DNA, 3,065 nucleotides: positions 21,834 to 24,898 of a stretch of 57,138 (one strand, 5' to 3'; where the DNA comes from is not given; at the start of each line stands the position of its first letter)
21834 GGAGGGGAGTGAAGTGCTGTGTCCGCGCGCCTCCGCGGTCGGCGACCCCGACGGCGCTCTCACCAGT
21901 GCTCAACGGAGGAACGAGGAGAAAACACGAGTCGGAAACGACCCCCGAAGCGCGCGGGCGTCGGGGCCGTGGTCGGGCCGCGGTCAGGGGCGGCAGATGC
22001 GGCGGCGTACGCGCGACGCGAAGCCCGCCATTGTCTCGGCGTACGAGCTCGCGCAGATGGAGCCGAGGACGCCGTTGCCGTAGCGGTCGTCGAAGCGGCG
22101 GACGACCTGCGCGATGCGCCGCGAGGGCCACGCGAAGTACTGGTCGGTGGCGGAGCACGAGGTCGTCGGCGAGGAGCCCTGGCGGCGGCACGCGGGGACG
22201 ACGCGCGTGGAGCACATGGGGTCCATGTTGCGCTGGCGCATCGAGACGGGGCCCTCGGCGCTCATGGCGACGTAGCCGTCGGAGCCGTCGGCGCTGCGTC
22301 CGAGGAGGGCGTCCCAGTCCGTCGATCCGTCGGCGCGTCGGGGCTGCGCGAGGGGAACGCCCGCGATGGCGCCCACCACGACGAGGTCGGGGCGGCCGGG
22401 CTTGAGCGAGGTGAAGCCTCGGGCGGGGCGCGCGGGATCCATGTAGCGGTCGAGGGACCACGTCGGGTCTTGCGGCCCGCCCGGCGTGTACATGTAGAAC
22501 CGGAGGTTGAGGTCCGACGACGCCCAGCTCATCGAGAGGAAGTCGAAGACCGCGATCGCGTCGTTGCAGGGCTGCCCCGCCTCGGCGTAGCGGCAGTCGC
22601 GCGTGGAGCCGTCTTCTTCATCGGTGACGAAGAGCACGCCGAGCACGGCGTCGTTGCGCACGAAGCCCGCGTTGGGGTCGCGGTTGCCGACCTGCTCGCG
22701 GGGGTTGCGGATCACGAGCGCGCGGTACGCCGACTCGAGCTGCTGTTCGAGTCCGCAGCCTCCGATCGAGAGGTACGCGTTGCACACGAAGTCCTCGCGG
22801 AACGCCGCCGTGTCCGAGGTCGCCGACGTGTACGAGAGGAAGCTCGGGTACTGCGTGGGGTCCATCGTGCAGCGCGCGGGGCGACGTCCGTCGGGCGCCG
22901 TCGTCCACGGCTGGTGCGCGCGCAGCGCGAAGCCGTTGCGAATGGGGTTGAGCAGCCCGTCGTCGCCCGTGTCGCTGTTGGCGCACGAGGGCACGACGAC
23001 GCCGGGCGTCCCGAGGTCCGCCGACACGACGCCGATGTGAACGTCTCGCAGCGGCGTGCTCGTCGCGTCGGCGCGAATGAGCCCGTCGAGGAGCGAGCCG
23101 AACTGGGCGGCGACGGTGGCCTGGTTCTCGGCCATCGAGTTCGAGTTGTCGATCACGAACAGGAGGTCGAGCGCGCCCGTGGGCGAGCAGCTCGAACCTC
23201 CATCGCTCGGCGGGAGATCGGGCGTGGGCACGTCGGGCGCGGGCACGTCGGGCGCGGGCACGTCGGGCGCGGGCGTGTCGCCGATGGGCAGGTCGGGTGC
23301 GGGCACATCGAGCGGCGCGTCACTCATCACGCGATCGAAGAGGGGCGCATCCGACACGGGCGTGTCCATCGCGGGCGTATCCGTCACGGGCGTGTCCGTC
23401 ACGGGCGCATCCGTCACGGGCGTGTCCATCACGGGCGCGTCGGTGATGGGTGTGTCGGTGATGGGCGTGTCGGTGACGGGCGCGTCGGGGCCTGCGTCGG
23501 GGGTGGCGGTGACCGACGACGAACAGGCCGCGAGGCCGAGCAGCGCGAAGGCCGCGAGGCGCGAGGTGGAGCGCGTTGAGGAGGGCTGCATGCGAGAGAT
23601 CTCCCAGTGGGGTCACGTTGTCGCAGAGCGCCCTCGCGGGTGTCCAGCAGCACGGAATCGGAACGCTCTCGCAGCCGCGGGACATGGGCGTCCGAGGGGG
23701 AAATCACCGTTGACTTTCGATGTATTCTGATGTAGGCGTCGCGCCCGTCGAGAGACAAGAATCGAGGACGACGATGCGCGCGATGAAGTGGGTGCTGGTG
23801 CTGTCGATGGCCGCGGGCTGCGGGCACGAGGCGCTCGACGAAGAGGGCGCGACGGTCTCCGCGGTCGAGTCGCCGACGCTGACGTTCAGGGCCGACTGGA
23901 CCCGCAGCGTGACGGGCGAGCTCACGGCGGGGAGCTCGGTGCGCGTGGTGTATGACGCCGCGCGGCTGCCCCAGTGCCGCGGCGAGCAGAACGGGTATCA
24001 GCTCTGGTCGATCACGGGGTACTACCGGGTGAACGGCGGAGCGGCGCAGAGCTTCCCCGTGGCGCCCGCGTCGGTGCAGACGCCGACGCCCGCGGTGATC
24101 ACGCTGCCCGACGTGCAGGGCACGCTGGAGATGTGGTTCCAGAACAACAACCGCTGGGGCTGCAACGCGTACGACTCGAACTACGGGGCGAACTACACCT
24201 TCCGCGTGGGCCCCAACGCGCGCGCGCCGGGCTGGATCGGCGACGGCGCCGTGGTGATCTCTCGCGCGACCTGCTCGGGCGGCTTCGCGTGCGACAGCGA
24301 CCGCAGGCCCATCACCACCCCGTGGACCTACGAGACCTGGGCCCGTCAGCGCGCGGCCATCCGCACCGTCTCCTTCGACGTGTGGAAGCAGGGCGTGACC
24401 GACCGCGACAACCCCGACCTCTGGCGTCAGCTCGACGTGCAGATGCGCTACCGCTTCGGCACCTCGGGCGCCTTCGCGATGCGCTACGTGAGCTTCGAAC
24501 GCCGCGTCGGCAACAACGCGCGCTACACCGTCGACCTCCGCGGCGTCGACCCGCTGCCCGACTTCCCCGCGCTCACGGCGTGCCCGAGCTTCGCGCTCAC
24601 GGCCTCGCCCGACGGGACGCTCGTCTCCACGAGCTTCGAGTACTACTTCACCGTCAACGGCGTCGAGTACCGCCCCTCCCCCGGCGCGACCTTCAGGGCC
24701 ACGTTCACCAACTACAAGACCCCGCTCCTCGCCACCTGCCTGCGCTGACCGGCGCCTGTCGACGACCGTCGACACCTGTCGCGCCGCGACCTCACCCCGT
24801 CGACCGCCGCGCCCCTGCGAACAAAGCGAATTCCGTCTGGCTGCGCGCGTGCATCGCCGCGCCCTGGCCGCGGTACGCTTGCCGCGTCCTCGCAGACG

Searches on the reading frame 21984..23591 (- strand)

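Call 3: search_protein_families(library=pfam, proteins=[window:21984-23591:-], max_evalue=0.01)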
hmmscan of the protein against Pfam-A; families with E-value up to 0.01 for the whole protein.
window:21984-23591:- (535 aa): 0 families

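Call 4: search_protein_families(library=ncbifam, proteins=[window:21984-23591:-], max_evalue=0.01)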
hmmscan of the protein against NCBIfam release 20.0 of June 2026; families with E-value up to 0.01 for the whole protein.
window:21984-23591:- (535 aa): 1 family
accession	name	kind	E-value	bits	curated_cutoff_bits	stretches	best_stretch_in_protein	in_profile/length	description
NF052240.1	MIDASAdhsBdello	equivalog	3.2e-05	23.3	700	0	136-171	52-87/378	MIDAS family adhesin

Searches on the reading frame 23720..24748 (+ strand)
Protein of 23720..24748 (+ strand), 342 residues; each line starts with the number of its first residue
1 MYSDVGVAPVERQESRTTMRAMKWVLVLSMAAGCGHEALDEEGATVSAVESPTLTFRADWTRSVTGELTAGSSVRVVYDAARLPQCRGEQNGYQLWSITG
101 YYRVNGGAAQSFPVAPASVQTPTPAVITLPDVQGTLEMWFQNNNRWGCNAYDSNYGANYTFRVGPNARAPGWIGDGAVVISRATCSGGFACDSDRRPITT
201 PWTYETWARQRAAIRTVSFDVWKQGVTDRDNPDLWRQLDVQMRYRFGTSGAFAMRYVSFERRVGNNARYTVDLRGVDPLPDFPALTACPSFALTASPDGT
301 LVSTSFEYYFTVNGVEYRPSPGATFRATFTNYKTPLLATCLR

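Call 3: search_protein_families(library=pfam, proteins=[window:23720-24748:+], max_evalue=0.01)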
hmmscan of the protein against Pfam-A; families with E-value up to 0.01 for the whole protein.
window:23720-24748:+ (342 aa): 1 family
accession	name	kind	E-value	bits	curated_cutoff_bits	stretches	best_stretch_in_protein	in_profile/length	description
PF19714.4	DUF6209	-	6.2e-38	131.3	27.5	1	32-163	102-236/237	Family of unknown function (DUF6209)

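Call 4: search_protein_families(library=ncbifam, proteins=[window:23720-24748:+], max_evalue=0.01)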
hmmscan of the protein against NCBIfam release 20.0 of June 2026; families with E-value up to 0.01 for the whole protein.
window:23720-24748:+ (342 aa): 0 families
